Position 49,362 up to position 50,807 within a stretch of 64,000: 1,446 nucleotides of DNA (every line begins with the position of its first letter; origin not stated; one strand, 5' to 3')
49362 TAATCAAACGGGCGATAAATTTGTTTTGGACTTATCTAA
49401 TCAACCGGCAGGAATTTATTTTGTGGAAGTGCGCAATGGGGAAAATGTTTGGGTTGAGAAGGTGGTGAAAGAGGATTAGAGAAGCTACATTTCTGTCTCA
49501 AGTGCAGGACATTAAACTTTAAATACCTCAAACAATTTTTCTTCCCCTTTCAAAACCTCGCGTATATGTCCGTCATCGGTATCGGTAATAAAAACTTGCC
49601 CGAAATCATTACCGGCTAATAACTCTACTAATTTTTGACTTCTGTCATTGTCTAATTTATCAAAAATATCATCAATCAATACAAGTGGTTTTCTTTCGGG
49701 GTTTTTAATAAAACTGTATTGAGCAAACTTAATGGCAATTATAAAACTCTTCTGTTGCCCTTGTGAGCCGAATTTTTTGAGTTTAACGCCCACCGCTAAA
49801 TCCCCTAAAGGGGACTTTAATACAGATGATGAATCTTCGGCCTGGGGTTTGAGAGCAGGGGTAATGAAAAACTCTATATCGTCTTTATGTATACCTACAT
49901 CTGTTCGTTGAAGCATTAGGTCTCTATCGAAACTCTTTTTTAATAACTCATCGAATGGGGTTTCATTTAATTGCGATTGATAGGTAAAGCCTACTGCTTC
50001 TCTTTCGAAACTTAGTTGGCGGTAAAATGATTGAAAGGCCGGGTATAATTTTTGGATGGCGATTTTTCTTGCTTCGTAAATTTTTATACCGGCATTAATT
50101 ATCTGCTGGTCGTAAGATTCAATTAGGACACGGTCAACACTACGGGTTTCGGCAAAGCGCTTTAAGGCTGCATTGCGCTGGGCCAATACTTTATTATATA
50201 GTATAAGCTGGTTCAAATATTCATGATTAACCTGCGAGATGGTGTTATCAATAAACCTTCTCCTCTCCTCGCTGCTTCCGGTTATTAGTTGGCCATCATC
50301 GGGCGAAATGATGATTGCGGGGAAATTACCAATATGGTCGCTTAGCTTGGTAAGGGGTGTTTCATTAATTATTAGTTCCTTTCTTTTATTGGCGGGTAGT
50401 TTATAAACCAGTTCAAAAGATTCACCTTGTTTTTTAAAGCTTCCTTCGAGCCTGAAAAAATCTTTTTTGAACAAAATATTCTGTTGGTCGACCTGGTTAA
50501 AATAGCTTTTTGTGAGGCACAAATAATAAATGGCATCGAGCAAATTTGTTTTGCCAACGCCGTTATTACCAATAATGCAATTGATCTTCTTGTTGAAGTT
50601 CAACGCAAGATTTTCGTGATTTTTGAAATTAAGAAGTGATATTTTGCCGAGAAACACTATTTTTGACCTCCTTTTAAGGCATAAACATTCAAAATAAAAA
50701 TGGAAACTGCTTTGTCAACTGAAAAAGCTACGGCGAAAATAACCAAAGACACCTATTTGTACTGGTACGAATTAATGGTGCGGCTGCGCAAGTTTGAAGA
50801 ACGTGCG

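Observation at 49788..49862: GC-rich hairpin repeat apparently inserted in frame inside recF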

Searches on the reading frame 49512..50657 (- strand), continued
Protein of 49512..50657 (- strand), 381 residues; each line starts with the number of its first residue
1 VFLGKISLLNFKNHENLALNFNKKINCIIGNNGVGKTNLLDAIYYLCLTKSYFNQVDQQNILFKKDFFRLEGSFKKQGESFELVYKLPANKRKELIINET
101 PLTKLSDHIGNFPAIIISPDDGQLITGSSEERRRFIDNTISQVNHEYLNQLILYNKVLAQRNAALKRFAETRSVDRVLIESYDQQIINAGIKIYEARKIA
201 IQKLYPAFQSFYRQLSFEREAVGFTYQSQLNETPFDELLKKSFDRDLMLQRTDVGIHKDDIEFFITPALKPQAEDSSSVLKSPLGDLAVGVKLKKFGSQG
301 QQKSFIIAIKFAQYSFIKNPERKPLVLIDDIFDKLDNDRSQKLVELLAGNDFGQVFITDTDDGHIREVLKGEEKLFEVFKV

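Call 37: find_encoding_contigs(protein=P0042, flank=3000, max_places=1)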
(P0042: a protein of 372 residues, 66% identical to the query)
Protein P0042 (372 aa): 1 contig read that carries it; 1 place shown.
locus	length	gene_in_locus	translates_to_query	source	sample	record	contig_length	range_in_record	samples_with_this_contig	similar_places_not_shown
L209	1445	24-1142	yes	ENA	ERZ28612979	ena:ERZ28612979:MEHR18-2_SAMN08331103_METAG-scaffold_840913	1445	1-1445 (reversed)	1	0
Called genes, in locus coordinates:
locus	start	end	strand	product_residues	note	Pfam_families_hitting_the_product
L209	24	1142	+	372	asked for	PF02463:SMC_N, PF13175:AAA_15, PF13476:AAA_23, PF13304:AAA_21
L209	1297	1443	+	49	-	?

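Call 41: find_encoding_contigs(protein=P0049, flank=6000, max_places=1)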
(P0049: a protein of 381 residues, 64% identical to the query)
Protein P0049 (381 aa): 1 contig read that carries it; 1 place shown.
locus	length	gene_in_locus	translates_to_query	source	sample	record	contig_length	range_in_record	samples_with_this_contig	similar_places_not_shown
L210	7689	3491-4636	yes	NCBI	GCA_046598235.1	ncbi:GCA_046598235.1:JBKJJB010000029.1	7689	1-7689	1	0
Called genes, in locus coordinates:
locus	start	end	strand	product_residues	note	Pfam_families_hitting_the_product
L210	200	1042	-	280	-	PF00753:Lactamase_B, PF23023:Anti-Pycsar_Apyc1 (weak)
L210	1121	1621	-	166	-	PF00885:DMRL_synthase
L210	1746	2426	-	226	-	PF13181:TPR_8 (faint), PF00515:TPR_1 (faint), PF07719:TPR_2 (faint), PF21545:T7SS_EccA1_N, PF13432:TPR_16 (faint), PF13424:TPR_12 (faint), PF14559:TPR_19 (faint), PF13174:TPR_6 (weak), +1 more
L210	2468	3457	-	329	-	PF00676:E1_dh, PF02775:TPP_enzyme_C (weak), PF13292:DXP_synthase_N (weak)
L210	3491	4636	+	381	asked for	PF02463:SMC_N, PF13175:AAA_15, PF13476:AAA_23, PF13304:AAA_21 (weak)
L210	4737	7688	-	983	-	?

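Call 42: find_encoding_contigs(protein=P0048, flank=10000, max_places=1)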
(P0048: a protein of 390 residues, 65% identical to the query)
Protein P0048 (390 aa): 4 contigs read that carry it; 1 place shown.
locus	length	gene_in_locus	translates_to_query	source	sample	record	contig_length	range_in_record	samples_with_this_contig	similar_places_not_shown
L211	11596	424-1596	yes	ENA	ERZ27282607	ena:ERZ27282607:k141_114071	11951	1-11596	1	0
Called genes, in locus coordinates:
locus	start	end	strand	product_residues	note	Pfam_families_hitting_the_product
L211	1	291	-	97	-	?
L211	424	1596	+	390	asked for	PF02463:SMC_N, PF13175:AAA_15, PF13476:AAA_23, PF13304:AAA_21 (weak)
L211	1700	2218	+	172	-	PF03692:CxxCxxCC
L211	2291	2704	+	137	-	PF03100:CcmE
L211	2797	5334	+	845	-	PF16327:CcmF_C (faint), PF01578:Cytochrom_C_asm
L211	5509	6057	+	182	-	PF00072:Response_reg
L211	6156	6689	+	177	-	PF02630:SCO1-SenC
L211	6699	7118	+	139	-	PF00034:Cytochrom_C (weak), PF13442:Cytochrome_CBB3 (weak)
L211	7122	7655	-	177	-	-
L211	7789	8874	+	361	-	PF00970:FAD_binding_6, PF08030:NAD_binding_6 (faint), PF00175:NAD_binding_1, PF00111:Fer2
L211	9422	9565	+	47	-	-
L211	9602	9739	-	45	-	-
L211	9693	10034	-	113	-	PF05635:23S_rRNA_IVP (faint), PF22296:bAvd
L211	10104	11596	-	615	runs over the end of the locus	?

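Call 43: find_encoding_contigs(protein=P0038, flank=5000, max_places=1)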
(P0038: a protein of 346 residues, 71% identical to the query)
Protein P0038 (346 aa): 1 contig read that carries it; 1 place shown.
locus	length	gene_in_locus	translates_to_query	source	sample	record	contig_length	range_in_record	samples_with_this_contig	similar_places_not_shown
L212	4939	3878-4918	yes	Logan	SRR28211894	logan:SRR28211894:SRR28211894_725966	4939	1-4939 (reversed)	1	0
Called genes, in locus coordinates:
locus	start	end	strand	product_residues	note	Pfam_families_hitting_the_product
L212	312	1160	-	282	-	PF14491:DUF4435 (weak)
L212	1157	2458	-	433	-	PF13175:AAA_15, PF13304:AAA_21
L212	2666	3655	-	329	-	PF00676:E1_dh, PF02775:TPP_enzyme_C (weak), PF13292:DXP_synthase_N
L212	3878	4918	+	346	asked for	-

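Call 44: find_encoding_contigs(protein=P0097, flank=6000, max_places=1)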
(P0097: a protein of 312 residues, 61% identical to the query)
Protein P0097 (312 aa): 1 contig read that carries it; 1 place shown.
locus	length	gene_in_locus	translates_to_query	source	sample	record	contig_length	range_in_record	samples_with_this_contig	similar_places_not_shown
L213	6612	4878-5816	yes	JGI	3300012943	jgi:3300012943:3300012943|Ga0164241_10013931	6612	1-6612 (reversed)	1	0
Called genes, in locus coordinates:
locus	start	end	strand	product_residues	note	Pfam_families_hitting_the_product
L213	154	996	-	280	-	PF00753:Lactamase_B, PF23023:Anti-Pycsar_Apyc1 (weak)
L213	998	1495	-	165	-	PF00885:DMRL_synthase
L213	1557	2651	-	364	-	PF00515:TPR_1 (faint), PF07719:TPR_2 (faint), PF13424:TPR_12 (faint), PF13428:TPR_14 (faint), PF13432:TPR_16 (weak), PF13181:TPR_8 (faint), PF14559:TPR_19 (weak), PF13414:TPR_11 (weak), +2 more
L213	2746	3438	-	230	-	PF13424:TPR_12 (faint), PF13432:TPR_16 (faint), PF25062:ARM_TT21_N (weak), PF00515:TPR_1 (faint), PF07719:TPR_2 (faint), PF13174:TPR_6 (faint), PF13181:TPR_8 (faint), PF13428:TPR_14 (faint)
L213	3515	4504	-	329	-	PF00676:E1_dh, PF02775:TPP_enzyme_C, PF13292:DXP_synthase_N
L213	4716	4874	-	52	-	-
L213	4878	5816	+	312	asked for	PF02463:SMC_N (weak)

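Call 54: predict_structure(alignment_id=A2)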
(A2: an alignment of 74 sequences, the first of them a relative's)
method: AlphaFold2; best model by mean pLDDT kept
length: 381 residues; sequences in the alignment: 74
mean_pLDDT: 89.7   pTM: 0.88
mean pLDDT of the five models: 89.7, 89.1, 89.0, 88.4, 88.0
residues with pLDDT >= 90: 286; 70-90: 58; 50-70: 17; < 50: 20
segments of 3 or more residues with pLDDT < 50: 51-53, 276-292
pLDDT, mean of each block of 10 residues (from residue 1): 98 97 97 93 84 66 96 95 94 93 92 93 92 95 95 97 97 96 98 98 97 89 94 98 97 97 79 49 44 66 93 95 93 86 92 95 84 93 91
secondary structure, 60 per line:
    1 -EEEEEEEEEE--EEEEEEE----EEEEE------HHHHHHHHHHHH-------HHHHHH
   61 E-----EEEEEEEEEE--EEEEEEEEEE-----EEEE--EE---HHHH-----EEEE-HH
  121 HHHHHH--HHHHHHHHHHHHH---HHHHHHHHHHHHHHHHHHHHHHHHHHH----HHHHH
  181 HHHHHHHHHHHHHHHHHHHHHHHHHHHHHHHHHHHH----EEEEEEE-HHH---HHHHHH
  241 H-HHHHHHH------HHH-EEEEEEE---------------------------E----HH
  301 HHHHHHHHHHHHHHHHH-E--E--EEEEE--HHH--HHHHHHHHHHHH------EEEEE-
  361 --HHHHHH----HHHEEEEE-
elements in order: E2-11 E14-20 E25-29 H36-47 H55-60 E67-76 E79-88 E94-97 H105-108 E114-117 H119-126 H129-141 H145-171 H176-216 E221-227 H235-241 H243-249 E260-266 H299-317 E325-329 H337-348 E355-359 H363-368 E376-380

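Call 56: list_cluster_members(proteins=[P0001, P0049, P0004, P0005, P0025, P0027, P0036, P0040, P0047, P0045])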
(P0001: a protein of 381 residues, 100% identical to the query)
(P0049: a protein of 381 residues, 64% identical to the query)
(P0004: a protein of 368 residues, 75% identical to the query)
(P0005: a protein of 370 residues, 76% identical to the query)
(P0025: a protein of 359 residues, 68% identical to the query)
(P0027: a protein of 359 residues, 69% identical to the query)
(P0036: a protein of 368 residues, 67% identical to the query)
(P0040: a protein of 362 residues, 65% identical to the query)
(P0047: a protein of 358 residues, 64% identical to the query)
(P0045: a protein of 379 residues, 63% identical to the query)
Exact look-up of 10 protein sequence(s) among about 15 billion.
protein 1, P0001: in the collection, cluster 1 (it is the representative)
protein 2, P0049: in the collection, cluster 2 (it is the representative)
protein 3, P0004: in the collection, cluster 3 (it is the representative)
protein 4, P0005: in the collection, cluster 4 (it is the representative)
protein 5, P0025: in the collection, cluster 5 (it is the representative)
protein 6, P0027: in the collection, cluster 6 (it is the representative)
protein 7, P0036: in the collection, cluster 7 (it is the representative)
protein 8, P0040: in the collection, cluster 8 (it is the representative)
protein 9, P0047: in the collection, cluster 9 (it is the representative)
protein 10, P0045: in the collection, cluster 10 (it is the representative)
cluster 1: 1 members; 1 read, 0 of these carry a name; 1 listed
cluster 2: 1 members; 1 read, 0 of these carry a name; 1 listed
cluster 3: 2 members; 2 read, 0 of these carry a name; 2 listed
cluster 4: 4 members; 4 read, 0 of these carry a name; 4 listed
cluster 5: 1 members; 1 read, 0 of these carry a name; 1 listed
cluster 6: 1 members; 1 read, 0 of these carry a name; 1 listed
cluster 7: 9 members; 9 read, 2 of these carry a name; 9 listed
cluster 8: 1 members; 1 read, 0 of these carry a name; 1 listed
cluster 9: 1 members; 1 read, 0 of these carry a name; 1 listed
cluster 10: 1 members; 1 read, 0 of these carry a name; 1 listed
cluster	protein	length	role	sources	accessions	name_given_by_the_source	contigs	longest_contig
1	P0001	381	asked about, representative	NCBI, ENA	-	-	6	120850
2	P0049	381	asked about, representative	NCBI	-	-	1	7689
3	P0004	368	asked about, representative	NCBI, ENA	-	-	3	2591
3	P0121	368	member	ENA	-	-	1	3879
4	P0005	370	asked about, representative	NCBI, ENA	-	-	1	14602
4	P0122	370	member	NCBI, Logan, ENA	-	-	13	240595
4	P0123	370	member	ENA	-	-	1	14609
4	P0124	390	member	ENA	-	-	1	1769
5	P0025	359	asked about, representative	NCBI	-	-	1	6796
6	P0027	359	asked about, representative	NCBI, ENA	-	-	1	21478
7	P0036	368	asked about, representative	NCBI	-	-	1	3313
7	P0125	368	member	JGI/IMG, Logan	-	DNA replication and repair protein RecF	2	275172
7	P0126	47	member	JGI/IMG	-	recombinational DNA repair ATPase RecF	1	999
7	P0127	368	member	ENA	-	-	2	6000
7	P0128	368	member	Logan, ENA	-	-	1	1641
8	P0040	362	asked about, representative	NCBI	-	-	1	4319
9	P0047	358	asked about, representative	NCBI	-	-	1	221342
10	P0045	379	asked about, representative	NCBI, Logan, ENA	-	-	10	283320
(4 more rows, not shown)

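Call 86: fold_search(model_id=the predicted structure, library=pdb)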
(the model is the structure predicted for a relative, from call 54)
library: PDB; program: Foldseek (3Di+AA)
matches with E <= 10: 885; with E <= 0.001: 256
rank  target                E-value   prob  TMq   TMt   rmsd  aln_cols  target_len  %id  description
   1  9a5q_B                3.9e-29  1.00  0.85  0.87   3.1       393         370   28  Integrative model of TKRA-RECF by crosslinking MS and deep learning (released 2024-09-18)
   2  5z69_A                2.3e-27  1.00  0.80  0.82   3.6       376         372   25  Structure of the recombination mediator protein RecF-ATPrS in RecFOR pathway (released 2018-10-17)
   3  5z69_B                1.9e-26  1.00  0.81  0.83   3.4       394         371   25  Structure of the recombination mediator protein RecF-ATPrS in RecFOR pathway (released 2018-10-17)
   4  5z68_B                6.9e-26  1.00  0.79  0.82   3.2       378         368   25  Structure of the recombination mediator protein RecF-ATP in RecFOR pathway (released 2018-04-18)
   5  5z67                  1.5e-25  1.00  0.83  0.86   3.0       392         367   24  Structure of the recombination mediator protein RecF in RecFOR pathway (released 2018-04-18)
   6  5z68_A                2.0e-25  1.00  0.81  0.84   3.1       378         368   25  Structure of the recombination mediator protein RecF-ATP in RecFOR pathway (released 2018-04-18)
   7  5z68_C                5.5e-25  1.00  0.80  0.82   2.8       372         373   26  Structure of the recombination mediator protein RecF-ATP in RecFOR pathway (released 2018-04-18)
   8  8a93_B                1.7e-23  1.00  0.69  0.76   4.4       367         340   21  Complex of RecF-RecR-DNA from Thermus thermophilus. (released 2023-04-26)
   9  5zwu                  2.2e-23  1.00  0.76  0.84   3.2       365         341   21  Crystal structure of recombination mediator protein RecF (released 2019-05-22)
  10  2o5v                  2.9e-23  1.00  0.76  0.81   2.8       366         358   24  Recombination mediator RecF (released 2007-02-06)
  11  5z68_D                5.0e-23  1.00  0.78  0.82   3.8       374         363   25  Structure of the recombination mediator protein RecF-ATP in RecFOR pathway (released 2018-04-18)
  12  6qpq_A                2.6e-16  1.00  0.53  0.51  12.0       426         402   16  The structure of the cohesin head module elucidates the mechanism of ring opening (released 2020-02-05)
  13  6wge_A                3.8e-16  1.00  0.56  0.55  10.0       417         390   15  Cryo-EM structure of human Cohesin-NIPBL-DNA complex without STAG1 (released 2020-05-20)
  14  6qpq_C                1.2e-15  1.00  0.54  0.52  10.9       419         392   16  The structure of the cohesin head module elucidates the mechanism of ring opening (released 2020-02-05)
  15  4ncj_C                2.5e-15  1.00  0.52  0.61   7.5       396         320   15  Crystal Structure of Pyrococcus furiosis Rad50 R805E mutation with ADP Beryllium Flouride (released 2014-03-05)
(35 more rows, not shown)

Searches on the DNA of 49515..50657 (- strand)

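Call 53: search_rna_families(sources=[L084, L099, L143, L179, L193, L135], threshold=evalue, max_evalue=1)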
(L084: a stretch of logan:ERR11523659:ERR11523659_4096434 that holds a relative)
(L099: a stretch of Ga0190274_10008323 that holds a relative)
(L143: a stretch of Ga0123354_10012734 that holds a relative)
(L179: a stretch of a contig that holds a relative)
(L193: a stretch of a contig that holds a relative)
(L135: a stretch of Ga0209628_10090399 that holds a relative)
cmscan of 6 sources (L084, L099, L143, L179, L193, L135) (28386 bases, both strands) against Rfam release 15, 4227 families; matches with E-value up to 1: 33.
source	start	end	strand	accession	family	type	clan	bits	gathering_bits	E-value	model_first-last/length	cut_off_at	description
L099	6092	6197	-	RF01011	mir-605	Gene; miRNA;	-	50.5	98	1.7e-07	1-82/82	no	mir-605 microRNA precursor family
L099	338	436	-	RF03933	MIR6445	Gene; miRNA;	-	47.7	100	5.1e-07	1-117/117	no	MIR6445 microRNA precursor family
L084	837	921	-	RF03585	mir-3938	Gene; miRNA;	-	47.1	94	3.6e-07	1-88/88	no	mir-3938 microRNA precursor family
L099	6096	6192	-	RF00639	mir-515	Gene; miRNA;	CL00096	46.1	68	1.1e-06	1-87/87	no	mir-515 microRNA precursor family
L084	837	921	+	RF03585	mir-3938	Gene; miRNA;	-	46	94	7.4e-07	1-88/88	no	mir-3938 microRNA precursor family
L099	6096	6192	-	RF03933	MIR6445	Gene; miRNA;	-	45.2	100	2.3e-06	1-117/117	no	MIR6445 microRNA precursor family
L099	331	443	-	RF00995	mir-616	Gene; miRNA;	-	45.1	100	4.3e-07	1-91/91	no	mir-616 microRNA precursor family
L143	10952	11065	+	RF04157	MIR9486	Gene; miRNA;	-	43.1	100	6.4e-06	1-119/119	no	MIR9486 microRNA precursor family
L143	10955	11070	-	RF04157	MIR9486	Gene; miRNA;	-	42.3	100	1.1e-05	1-119/119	no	MIR9486 microRNA precursor family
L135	543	631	-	RF04164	MIR1507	Gene; miRNA;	-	41.2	73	1.4e-06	1-107/107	no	MIR1507 microRNA precursor family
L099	6099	6189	-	RF03556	mir-559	Gene; miRNA;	-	41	95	6e-05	1-91/91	no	mir-559 microRNA precursor family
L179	350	439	-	RF03585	mir-3938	Gene; miRNA;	-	38.7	94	7.8e-05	1-88/88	no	mir-3938 microRNA precursor family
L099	6090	6198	+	RF03849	MIR1219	Gene; miRNA;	-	37.3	79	0.00021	1-82/82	no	MIR1219 microRNA precursor family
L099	3853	3955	-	RF00995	mir-616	Gene; miRNA;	-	37.1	100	9e-05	6-86/91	no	mir-616 microRNA precursor family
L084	837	923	-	RF03800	mir-4477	Gene; miRNA;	-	36.7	74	0.00076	1-81/81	no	mir-4477 microRNA precursor family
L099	332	442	+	RF04077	mir-1245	Gene; miRNA;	-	36.5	79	0.0007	1-69/69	no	mir-1245 microRNA precursor family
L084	844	914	+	RF03800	mir-4477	Gene; miRNA;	-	36.1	74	0.0011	1-81/81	no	mir-4477 microRNA precursor family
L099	332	442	-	RF04077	mir-1245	Gene; miRNA;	-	36.1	79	0.0009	1-69/69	no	mir-1245 microRNA precursor family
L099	280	424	-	RF01089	PK-repBA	Cis-reg;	-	35.2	45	0.00023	1-124/124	no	Pseudoknot of the regulatory region of the repBA gene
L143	12924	13030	+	RF04157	MIR9486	Gene; miRNA;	-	35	100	0.00095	1-108/119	3'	MIR9486 microRNA precursor family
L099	6091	6198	-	RF00995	mir-616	Gene; miRNA;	-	34.4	100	0.00052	1-91/91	no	mir-616 microRNA precursor family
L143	12925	13030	-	RF04157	MIR9486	Gene; miRNA;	-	33.7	100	0.0022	13-119/119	5'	MIR9486 microRNA precursor family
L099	331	441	+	RF03849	MIR1219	Gene; miRNA;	-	33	79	0.003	1-82/82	no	MIR1219 microRNA precursor family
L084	831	922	+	RF04211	MIR5185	Gene; miRNA;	-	32.8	101.7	0.0082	1-111/111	no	MIR5185 microRNA precursor family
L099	3850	3960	+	RF00895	mir-786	Gene; miRNA;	-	32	93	0.0021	1-90/90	no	mir-786 microRNA precursor family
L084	845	917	-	RF04211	MIR5185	Gene; miRNA;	-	31.1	101.7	0.022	1-111/111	no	MIR5185 microRNA precursor family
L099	3816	3959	-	RF04077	mir-1245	Gene; miRNA;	-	29.9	79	0.048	1-69/69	no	mir-1245 microRNA precursor family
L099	6092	6197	+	RF01005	MIR530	Gene; miRNA;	-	28.6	85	0.12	1-172/172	no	MIR530 microRNA precursor family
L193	50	133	+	RF00895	mir-786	Gene; miRNA;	-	26.5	93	0.088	1-90/90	no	mir-786 microRNA precursor family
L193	39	145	+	RF02536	AEV_CRE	Cis-reg;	-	25.9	100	0.31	1-135/135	no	Avian encephalitis virus (AEV) cis-acting replication element (CRE)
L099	1575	1639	+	RF00281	SNORD47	Gene; snRNA; snoRNA; CD-box;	-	25.3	50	0.92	1-77/77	no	Small nucleolar RNA SNORD47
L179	356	442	+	RF04077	mir-1245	Gene; miRNA;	-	25.3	79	0.93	1-69/69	no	mir-1245 microRNA precursor family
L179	362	431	+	RF03401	mir-1323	Gene; miRNA;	-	24.3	98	0.41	1-73/73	no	mir-1323 microRNA precursor family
